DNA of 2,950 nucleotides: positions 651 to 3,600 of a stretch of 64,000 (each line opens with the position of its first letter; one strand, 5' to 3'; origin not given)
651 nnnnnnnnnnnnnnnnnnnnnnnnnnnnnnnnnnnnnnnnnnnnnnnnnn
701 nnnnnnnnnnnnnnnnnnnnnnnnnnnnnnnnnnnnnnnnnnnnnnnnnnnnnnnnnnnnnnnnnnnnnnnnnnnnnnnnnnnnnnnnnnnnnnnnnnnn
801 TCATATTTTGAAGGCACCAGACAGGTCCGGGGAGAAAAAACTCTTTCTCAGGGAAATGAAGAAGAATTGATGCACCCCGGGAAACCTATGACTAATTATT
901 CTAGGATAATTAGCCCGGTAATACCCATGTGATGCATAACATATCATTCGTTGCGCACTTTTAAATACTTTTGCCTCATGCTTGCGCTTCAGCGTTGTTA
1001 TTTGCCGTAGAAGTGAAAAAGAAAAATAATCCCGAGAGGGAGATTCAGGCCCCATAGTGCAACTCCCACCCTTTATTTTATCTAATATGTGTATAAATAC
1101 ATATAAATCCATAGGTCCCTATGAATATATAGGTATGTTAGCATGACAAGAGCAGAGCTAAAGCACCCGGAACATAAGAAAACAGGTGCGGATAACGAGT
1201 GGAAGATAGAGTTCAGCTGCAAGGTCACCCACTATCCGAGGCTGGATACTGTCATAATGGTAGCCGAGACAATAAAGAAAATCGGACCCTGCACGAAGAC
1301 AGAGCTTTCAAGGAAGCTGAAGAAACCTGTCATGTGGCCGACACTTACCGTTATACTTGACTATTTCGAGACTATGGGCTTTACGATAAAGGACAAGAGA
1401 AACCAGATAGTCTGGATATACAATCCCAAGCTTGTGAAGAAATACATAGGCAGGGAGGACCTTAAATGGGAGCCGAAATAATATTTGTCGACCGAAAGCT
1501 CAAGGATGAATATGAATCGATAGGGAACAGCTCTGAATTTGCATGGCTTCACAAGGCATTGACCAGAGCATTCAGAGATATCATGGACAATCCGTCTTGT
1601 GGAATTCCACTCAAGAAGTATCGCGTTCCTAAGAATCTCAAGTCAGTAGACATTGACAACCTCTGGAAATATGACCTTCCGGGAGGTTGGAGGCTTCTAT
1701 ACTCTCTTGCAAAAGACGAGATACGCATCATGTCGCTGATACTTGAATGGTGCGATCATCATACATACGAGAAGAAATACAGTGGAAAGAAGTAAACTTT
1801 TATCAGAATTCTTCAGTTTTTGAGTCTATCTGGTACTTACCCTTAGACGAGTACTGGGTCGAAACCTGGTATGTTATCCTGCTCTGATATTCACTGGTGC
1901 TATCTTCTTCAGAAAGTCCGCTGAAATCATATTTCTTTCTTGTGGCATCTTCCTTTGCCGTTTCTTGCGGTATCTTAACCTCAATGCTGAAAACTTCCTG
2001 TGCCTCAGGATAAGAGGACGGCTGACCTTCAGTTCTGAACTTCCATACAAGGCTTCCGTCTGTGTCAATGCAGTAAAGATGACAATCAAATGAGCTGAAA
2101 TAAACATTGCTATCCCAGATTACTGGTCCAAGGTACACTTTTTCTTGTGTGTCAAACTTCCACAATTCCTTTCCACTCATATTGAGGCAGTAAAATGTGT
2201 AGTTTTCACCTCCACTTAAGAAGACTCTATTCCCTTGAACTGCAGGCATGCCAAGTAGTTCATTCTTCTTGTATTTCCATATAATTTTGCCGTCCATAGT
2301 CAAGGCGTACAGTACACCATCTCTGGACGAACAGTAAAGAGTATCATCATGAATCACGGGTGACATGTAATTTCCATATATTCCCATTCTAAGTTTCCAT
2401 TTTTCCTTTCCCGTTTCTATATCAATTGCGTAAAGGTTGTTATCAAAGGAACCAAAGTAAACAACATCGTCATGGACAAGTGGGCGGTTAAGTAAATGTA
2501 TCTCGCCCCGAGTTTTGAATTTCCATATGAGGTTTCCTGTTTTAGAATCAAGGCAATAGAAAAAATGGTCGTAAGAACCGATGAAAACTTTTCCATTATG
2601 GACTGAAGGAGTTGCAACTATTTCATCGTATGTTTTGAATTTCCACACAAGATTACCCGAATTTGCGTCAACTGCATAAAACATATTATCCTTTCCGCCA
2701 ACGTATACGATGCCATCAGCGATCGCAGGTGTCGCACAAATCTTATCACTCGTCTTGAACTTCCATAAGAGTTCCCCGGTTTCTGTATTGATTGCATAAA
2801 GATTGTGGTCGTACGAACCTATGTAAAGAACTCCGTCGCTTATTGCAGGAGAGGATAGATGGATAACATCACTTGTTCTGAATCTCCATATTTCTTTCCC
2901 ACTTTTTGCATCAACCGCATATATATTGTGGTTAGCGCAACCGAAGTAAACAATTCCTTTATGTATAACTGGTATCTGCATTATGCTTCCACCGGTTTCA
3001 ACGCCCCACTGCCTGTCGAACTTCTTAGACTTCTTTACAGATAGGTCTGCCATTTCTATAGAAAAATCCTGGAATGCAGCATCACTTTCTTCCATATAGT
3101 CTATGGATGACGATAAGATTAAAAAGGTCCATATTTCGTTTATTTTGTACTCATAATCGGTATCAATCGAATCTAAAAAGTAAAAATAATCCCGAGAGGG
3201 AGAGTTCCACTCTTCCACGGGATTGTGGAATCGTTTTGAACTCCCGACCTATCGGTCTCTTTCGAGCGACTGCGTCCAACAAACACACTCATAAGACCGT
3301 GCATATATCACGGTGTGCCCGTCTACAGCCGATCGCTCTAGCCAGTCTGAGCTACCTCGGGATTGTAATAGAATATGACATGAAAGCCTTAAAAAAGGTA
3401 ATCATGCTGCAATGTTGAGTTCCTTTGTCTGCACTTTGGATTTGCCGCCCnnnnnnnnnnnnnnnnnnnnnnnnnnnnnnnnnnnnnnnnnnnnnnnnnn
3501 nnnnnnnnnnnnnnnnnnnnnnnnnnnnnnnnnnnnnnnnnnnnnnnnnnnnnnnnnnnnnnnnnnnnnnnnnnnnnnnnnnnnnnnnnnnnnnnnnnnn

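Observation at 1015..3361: A 29-nt direct repeat duplicating the 3' end of tRNA-Tyr brackets a 2.1-kb insert: probable integrated-element remnant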

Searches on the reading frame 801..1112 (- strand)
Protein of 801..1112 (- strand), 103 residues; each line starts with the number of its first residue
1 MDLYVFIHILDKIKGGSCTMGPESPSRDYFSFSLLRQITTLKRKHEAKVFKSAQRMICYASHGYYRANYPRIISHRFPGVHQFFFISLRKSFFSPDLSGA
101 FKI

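Call 7: search_protein_families(library=pfam, proteins=[window:801-1112:-], max_evalue=0.1)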
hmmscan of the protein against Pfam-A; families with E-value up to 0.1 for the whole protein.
window:801-1112:- (103 aa): 0 families

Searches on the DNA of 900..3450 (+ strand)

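Call 82: search_rna_families(source=window, start=900, end=3450, threshold=evalue, max_evalue=1, show_alignments=2)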
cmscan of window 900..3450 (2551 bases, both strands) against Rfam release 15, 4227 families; matches with E-value up to 1: 1.
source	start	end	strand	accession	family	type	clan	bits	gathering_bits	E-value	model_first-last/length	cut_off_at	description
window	2714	2760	-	RF01136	sR28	Gene; snRNA; snoRNA; CD-box;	-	17.8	39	0.11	1-55/55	no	Small nucleolar RNA sR28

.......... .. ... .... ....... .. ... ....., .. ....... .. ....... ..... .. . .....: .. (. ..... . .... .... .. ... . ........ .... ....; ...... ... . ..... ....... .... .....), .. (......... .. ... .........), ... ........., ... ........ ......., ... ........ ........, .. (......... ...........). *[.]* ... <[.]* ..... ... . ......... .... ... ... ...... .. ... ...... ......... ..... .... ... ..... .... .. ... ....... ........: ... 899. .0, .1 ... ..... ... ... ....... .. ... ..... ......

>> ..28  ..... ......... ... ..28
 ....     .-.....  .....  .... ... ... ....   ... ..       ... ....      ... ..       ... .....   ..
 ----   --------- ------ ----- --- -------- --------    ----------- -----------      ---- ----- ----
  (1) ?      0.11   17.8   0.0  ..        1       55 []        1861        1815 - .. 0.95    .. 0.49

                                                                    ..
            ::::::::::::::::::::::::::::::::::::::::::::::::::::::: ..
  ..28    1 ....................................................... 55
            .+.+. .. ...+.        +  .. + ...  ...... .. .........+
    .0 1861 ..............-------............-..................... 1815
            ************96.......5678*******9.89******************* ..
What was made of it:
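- Tried and rejected: I treat this as chance (call 82).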

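Call 83: search_rna_families(source=L105, threshold=evalue, max_evalue=1, show_alignments=2)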
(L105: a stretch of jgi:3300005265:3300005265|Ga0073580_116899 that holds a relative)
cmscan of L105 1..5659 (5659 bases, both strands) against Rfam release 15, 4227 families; matches with E-value up to 1: 0.
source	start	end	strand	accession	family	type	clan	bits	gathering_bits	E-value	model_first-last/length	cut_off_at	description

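Call 90: search_dna_similar(query=window:1044-3175:+, collection=phages, mode=distant, max_rows=8)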
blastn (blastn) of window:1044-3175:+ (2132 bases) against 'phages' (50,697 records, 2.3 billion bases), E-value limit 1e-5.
No match.

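Call 91: search_dna_similar(query=window:1044-3175:+, collection=plasmids, mode=distant, max_rows=8)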
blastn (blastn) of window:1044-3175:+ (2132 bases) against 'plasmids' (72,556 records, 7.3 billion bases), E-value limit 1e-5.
No match.
